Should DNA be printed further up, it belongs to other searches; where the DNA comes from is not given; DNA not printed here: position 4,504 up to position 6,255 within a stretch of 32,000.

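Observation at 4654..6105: Pilin-like helix fused to Fn3 + FGE-sulfatase/C-type-lectin-like module, wedged into the conserved priA-def-fmt / asp23 neighbourhood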

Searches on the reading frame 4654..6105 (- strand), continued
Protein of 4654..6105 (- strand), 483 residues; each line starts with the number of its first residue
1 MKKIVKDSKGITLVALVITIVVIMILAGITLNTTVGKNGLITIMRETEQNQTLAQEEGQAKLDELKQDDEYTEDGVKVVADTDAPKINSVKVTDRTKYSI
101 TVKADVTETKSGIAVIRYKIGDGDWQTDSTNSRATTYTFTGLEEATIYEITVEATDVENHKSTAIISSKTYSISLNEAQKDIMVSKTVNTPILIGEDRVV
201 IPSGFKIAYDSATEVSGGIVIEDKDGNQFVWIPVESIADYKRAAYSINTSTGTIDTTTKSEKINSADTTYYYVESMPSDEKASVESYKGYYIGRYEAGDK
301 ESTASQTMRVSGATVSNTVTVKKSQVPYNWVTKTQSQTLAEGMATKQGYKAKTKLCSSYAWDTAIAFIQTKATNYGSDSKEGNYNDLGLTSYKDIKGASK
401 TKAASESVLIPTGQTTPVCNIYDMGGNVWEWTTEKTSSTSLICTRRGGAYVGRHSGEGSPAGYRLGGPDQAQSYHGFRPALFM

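Call 56: search_solved_structures(query=A3, max_evalue=1, show_alignments=2)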
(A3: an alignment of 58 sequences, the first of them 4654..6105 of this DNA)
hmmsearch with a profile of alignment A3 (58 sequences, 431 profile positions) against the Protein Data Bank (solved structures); distinct sequences matched with E-value up to 1: 9.
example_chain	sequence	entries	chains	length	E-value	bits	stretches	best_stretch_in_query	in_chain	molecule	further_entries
1y4j_A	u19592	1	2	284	0.0026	20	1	370-427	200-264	Sulfatase modifying factor 2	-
5aoh_A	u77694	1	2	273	0.0031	19.8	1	368-427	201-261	Spore coat protein CotH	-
8pfb_G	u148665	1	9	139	0.05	15.8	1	9-100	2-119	Type IV pilin PilE1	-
9egp_A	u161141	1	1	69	0.18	14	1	2-29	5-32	Geopilin domain 1 protein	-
7tgg_A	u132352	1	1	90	0.6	12.2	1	2-28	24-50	Geopilin domain 1 protein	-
9myj_B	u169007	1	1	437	0.6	12.2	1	371-390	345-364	Lipoprotein, putative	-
9p6h_B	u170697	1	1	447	0.62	12.2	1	371-390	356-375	Lipoprotein, putative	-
9mzu_A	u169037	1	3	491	0.7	12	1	371-390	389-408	PorK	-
9ots_A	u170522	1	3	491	0.7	12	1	371-390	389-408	Por secretion system protein porK/gldK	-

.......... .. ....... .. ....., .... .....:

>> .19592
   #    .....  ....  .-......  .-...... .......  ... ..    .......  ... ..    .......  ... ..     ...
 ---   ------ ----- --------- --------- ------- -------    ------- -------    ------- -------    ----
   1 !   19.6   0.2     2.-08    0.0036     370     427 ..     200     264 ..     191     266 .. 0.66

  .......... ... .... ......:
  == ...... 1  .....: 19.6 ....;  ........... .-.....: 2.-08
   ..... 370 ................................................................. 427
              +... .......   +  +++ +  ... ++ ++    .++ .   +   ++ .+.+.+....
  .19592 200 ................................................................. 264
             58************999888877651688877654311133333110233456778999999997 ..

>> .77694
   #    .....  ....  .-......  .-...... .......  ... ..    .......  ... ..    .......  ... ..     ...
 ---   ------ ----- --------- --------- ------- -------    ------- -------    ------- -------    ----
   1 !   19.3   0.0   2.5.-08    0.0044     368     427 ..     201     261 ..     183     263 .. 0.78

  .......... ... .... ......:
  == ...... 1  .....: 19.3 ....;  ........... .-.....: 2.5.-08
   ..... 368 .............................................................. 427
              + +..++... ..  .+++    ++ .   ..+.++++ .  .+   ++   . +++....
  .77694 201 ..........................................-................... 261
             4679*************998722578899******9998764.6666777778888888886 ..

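Call 85: search_protein_families(library=pfam, proteins=[L033:12213-12962:+, L015:43-1677:+, L015:1699-2793:+, L015:2813-4162:+, L003:11424-11930:+, L003:11914-12396:+, L003:12374-13387:+], max_evalue=0.001)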
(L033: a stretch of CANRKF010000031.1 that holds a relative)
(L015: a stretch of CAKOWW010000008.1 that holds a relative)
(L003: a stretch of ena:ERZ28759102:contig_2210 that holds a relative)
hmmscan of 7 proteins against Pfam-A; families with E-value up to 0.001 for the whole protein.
L033:12213-12962:+ (249 aa): 1 family
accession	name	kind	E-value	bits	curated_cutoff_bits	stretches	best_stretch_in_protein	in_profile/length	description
PF01478.23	Peptidase_A24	-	4.6e-19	69.2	26.5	1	82-198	1-104/104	Type IV leader peptidase family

L015:43-1677:+ (544 aa): 2 families
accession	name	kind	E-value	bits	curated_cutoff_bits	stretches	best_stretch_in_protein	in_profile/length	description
PF00437.27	T2SSE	-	5.7e-102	341.6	24.9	1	161-538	6-369/370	Type II/IV secretion system protein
PF05157.20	MshEN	-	4.6e-05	23.7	23.1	1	70-152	9-89/90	MshEN domain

L015:1699-2793:+ (364 aa): 3 families
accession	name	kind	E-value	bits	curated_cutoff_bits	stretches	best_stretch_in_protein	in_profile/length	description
PF00437.27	T2SSE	-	6.5e-43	147.2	24.9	1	116-274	133-279/370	Type II/IV secretion system protein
PF13555.12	AAA_29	-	0.00023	21.3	27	1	119-147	16-44/61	P-loop containing region of AAA domain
PF01926.29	MMR_HSR1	-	0.00027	21.5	21.9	1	128-172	2-46/113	50S ribosome-binding GTPase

L015:2813-4162:+ (449 aa): 1 family
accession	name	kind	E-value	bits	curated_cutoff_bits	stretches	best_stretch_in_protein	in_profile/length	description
PF00482.28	T2SSF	-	5.7e-25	88.1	25.2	2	107-230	1-125/125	Type II secretion system (T2SS), protein F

L003:11424-11930:+ (168 aa): 1 family
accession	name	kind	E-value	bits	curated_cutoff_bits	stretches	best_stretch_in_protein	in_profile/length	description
PF01624.25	MutS_I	-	5.7e-08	33.4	20.6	1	15-92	9-90/113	MutS domain I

L003:11914-12396:+ (160 aa): 1 family
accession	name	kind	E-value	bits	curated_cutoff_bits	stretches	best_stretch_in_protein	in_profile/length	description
PF22296.2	bAvd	-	2.8e-14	53.9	40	1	47-153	1-106/107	bAvd-like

L003:12374-13387:+ (337 aa): 1 family
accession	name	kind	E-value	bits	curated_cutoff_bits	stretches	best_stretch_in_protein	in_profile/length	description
PF00078.32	RVT_1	-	1.1e-18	68.2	29.6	1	93-273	28-205/205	Reverse transcriptase (RNA-dependent DNA polymerase)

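Call 87: find_homologous_proteins(query=L015:43-1677:+, max_evalue=1e-50)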
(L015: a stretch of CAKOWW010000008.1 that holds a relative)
Query L015:43-1677:+ (544 aa): 7991 proteins with E <= 1e-50 among 8000 candidates; the best 120 are listed.
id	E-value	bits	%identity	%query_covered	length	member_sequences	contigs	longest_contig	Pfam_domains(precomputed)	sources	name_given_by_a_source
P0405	0.0e+0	1192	100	100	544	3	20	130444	PF00437.27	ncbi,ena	-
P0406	0.0e+0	1159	97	100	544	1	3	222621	PF05157.21,PF00437.27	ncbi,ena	-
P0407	0.0e+0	1157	97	100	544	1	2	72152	PF05157.21,PF00437.27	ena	-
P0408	0.0e+0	1152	96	100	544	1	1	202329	PF05157.21,PF00437.27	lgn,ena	-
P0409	0.0e+0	1150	96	100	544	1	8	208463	PF05157.21,PF00437.27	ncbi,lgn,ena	-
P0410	0.0e+0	1150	96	100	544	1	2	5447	PF05157.21,PF00437.27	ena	-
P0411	0.0e+0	1148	96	100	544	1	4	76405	PF05157.21,PF00437.27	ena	-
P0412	0.0e+0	1148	96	100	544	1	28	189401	PF05157.21,PF00437.27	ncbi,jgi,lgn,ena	ncbi:MAG: GspE/PulE family protein [Clostridia bacterium]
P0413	0.0e+0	1147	95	100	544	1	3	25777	PF05157.21,PF00437.27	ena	-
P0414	0.0e+0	1147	95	100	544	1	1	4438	PF05157.21,PF00437.27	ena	-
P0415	0.0e+0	1146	95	100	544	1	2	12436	PF05157.21,PF00437.27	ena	-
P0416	0.0e+0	1145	95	100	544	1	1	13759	PF05157.21,PF00437.27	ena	-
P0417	0.0e+0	1145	95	100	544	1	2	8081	PF05157.21,PF00437.27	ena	-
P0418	0.0e+0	1141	95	100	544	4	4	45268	PF05157.21,PF00437.27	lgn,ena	-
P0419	0.0e+0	1123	93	100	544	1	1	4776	PF05157.21,PF00437.27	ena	-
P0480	5.5e-298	1007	83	100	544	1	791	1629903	PF05157.21,PF00437.27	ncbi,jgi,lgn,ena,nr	ncbi:MAG: GspE/PulE family protein [Clostridia bacterium]|jgi:type IV pilus assembly protein PilB|nr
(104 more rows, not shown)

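Call 88: find_encoding_contigs(protein=P0405, flank=10000, max_places=2)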
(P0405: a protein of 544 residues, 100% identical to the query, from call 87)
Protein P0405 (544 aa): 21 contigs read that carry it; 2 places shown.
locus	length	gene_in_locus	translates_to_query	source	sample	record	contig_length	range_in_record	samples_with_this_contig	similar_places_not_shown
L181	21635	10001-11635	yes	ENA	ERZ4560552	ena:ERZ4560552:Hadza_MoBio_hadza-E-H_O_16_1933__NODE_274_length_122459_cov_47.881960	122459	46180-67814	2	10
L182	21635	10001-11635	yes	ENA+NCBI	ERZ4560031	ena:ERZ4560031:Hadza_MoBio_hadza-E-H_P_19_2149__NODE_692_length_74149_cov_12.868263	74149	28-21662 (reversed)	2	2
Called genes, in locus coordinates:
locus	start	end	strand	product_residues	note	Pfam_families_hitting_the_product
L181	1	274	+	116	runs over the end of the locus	PF00453:Ribosomal_L20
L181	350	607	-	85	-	PF03862:SpoVAC_SpoVAEB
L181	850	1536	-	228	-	PF07451:SpoVAD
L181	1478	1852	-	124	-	PF07451:SpoVAD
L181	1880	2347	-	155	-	PF03862:SpoVAC_SpoVAEB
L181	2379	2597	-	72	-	PF07311:Dodecin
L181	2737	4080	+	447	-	PF01029:NusB, PF22458:RsmF-B_ferredox, PF01209:Ubie_methyltran (faint), PF01189:Methyltr_RsmB-F, PF01728:FtsJ, PF13847:Methyltransf_31, PF10354:BMT5-like (weak)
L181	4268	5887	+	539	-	-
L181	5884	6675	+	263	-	-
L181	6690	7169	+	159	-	-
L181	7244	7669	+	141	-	-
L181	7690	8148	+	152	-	-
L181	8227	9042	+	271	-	PF06750:A24_N_bact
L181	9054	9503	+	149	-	-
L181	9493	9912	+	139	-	-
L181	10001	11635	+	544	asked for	PF00437:T2SSE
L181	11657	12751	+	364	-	PF00437:T2SSE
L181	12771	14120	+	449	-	PF28597:T2SSF_N, PF00482:T2SSF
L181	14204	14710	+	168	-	PF00480:ROK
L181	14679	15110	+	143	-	PF00480:ROK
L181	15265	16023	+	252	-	PF00318:Ribosomal_S2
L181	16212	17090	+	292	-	PF00889:EF_TS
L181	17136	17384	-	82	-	PF12844:HTH_19 (weak), PF01381:HTH_3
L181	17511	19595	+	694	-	PF23952:LRR_EndoS (faint), PF13855:LRR_8 (faint), PF23598:LRR_14 (faint), PF12799:LRR_4 (weak)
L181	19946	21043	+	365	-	-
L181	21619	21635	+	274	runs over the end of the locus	PF12784:PDDEXK_2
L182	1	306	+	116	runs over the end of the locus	PF00453:Ribosomal_L20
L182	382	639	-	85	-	PF03862:SpoVAC_SpoVAEB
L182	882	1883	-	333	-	PF07451:SpoVAD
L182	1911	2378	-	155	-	PF03862:SpoVAC_SpoVAEB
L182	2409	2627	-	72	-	PF07311:Dodecin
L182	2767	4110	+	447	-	PF01029:NusB, PF22458:RsmF-B_ferredox, PF01209:Ubie_methyltran (faint), PF10354:BMT5-like (faint), PF01189:Methyltr_RsmB-F, PF01728:FtsJ, PF13847:Methyltransf_31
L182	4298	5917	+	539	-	-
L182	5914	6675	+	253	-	-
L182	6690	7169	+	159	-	-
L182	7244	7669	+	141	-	-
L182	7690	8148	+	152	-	-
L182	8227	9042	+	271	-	PF06750:A24_N_bact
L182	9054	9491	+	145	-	-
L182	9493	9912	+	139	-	-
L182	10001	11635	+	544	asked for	PF00437:T2SSE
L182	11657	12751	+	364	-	PF00437:T2SSE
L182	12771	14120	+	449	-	PF28597:T2SSF_N, PF00482:T2SSF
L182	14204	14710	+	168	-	PF00480:ROK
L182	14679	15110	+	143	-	PF00480:ROK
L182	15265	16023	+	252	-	PF00318:Ribosomal_S2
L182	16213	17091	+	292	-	PF00889:EF_TS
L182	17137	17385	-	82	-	PF12844:HTH_19 (weak), PF01381:HTH_3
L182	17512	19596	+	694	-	PF23952:LRR_EndoS (faint), PF13855:LRR_8 (faint), PF23598:LRR_14 (faint), PF12799:LRR_4 (weak)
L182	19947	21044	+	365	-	-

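Call 89: find_encoding_contigs(protein=P0480, flank=10000, max_places=2)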
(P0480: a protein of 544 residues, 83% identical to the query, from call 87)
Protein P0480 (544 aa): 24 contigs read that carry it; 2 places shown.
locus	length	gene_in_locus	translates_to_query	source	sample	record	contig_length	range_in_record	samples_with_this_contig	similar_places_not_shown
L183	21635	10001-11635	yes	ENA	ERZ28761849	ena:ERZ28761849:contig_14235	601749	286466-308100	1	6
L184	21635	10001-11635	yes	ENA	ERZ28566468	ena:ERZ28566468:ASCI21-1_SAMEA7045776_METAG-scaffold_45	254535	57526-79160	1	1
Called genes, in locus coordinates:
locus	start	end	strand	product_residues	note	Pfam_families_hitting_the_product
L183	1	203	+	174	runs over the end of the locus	PF05198:IF3_N, PF00707:IF3_C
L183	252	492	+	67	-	PF01632:Ribosomal_L35p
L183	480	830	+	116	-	PF00453:Ribosomal_L20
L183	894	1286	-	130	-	PF03862:SpoVAC_SpoVAEB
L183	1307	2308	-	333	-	PF07451:SpoVAD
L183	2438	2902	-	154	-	PF03862:SpoVAC_SpoVAEB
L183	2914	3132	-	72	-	PF07311:Dodecin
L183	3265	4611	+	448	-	PF01029:NusB, PF22458:RsmF-B_ferredox, PF01189:Methyltr_RsmB-F, PF01728:FtsJ (weak), PF13847:Methyltransf_31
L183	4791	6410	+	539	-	-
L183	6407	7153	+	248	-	-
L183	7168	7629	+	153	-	-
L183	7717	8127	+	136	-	-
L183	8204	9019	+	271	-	PF06750:A24_N_bact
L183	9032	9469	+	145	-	-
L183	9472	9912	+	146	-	-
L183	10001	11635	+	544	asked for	PF05157:MshEN (weak), PF00437:T2SSE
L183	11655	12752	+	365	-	PF00437:T2SSE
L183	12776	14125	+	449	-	PF28597:T2SSF_N (weak), PF00482:T2SSF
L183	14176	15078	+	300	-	PF00480:ROK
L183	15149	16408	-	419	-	PF01183:Glyco_hydro_25, PF23473:LysM3_LYK4_5 (faint), PF01476:LysM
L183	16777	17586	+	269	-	-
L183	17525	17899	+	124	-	PF19789:DUF6273 (weak)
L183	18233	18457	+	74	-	-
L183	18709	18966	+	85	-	-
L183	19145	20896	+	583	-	PF01411:tRNA-synt_2c, PF07973:tRNA_SAD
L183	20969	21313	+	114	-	PF11969:DcpS_C, PF01230:HIT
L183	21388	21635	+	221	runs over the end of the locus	PF04203:Sortase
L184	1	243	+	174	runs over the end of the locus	PF05198:IF3_N, PF00707:IF3_C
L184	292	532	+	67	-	PF01632:Ribosomal_L35p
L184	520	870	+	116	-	PF00453:Ribosomal_L20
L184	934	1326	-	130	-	PF03862:SpoVAC_SpoVAEB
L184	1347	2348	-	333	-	PF07451:SpoVAD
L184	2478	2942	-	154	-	PF03862:SpoVAC_SpoVAEB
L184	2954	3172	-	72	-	PF07311:Dodecin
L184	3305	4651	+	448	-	PF01029:NusB, PF22458:RsmF-B_ferredox, PF01189:Methyltr_RsmB-F, PF01728:FtsJ (weak), PF13847:Methyltransf_31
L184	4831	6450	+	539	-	-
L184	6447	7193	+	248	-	-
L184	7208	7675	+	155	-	-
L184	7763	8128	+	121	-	-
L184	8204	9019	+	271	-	PF06750:A24_N_bact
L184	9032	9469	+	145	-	-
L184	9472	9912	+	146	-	-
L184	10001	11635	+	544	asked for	PF05157:MshEN (weak), PF00437:T2SSE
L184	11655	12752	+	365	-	PF00437:T2SSE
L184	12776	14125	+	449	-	PF28597:T2SSF_N (weak), PF00482:T2SSF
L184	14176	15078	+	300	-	PF00480:ROK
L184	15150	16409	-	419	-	PF23473:LysM3_LYK4_5 (faint), PF01183:Glyco_hydro_25, PF01476:LysM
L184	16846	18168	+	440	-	-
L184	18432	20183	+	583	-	PF01411:tRNA-synt_2c, PF07973:tRNA_SAD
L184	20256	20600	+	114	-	PF11969:DcpS_C, PF01230:HIT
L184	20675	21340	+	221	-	PF04203:Sortase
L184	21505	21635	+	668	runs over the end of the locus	PF22745:Nlig-Ia, PF01653:DNA_ligase_aden, PF03120:OB_DNA_ligase, PF03119:DNA_ligase_ZBD, PF14520:HHH_5 (faint), PF12826:HHH_2, PF00533:BRCT, PF12738:PTCB-BRCT (weak), +1 more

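Call 98: search_protein_families(library=pfam, proteins=[L181:4268-5887:+, L181:5884-6675:+, L181:6690-7169:+, L181:7244-7669:+, L181:7690-8148:+, L181:8227-9042:+, L181:9054-9503:+, L181:9493-9912:+, L183:7717-8127:+], max_evalue=0.1)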
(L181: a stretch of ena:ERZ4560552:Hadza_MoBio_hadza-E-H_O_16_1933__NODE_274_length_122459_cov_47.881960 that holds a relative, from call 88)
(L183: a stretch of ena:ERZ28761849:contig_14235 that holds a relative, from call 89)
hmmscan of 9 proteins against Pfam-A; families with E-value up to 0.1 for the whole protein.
L181:4268-5887:+ (539 aa): 2 families
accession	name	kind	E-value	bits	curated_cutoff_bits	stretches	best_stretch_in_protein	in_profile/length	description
PF11104.14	PilM_2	-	0.00046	19.7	27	1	253-320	268-334/340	Type IV pilus assembly protein PilM;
PF05137.18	PilN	-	0.024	15.1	22.8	1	465-518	2-54/78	Fimbrial assembly protein (PilN)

L181:5884-6675:+ (263 aa): 0 families

L181:6690-7169:+ (159 aa): 2 families
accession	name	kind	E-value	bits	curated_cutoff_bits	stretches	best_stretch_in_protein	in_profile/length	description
PF13800.11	Sigma_reg_N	-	0.016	15.9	26.3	1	3-43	10-48/91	Sigma factor regulator N-terminal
PF19167.5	DUF5849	-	0.048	13.8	26.9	1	12-129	6-123/200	Family of unknown function (DUF5849)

L181:7244-7669:+ (141 aa): 2 families
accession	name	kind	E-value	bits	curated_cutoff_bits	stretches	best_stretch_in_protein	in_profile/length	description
PF07963.17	N_methyl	-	0.00031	20.6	21.2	1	1-25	1-25/27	Prokaryotic N-terminal methylation motif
PF20540.3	DUF6755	-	0.083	13.6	27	0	6-43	16-53/75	Family of unknown function (DUF6755)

L181:7690-8148:+ (152 aa): 2 families
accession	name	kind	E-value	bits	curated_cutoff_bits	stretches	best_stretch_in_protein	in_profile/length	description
PF07963.17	N_methyl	-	0.0057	16.6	21.2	1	2-24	3-25/27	Prokaryotic N-terminal methylation motif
PF20540.3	DUF6755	-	0.096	13.3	27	0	5-42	16-53/75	Family of unknown function (DUF6755)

L181:8227-9042:+ (271 aa): 3 families
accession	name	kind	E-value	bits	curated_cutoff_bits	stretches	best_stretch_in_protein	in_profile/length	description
PF06750.18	A24_N_bact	-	1.6e-29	102.3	23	1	11-93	1-83/84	Bacterial Peptidase A24 N-terminal domain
PF10601.15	zf-LITAF-like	-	0.021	15.4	23.8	1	6-48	28-67/70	LITAF-like zinc ribbon domain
PF05875.18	Ceramidase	-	0.051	13.4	32.5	0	49-145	79-175/259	Ceramidase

L181:9054-9503:+ (149 aa): 1 family
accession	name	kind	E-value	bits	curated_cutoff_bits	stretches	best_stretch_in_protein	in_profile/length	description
PF21429.2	Gp44_C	-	0.027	15.1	27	0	100-128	22-50/58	Sliding-clamp-loader large subunit, C-terminal domain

L181:9493-9912:+ (139 aa): 3 families
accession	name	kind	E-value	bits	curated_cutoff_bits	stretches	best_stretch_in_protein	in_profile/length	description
PF06480.20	FtsH_ext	-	0.0037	17.9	25.5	1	16-89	2-76/103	FtsH Extracellular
PF07963.17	N_methyl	-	0.005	16.8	21.2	1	1-26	1-26/27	Prokaryotic N-terminal methylation motif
PF06713.17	bPH_4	-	0.078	13.5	22.9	0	28-50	11-33/74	Bacterial PH domain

L183:7717-8127:+ (136 aa): 2 families
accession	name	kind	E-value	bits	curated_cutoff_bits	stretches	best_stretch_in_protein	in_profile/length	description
PF07963.17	N_methyl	-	0.0001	22.2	21.2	1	1-26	1-26/27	Prokaryotic N-terminal methylation motif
PF03413.25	PepSY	-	0.00012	22.7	24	1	86-133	13-57/60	Peptidase propeptide and YPEB domain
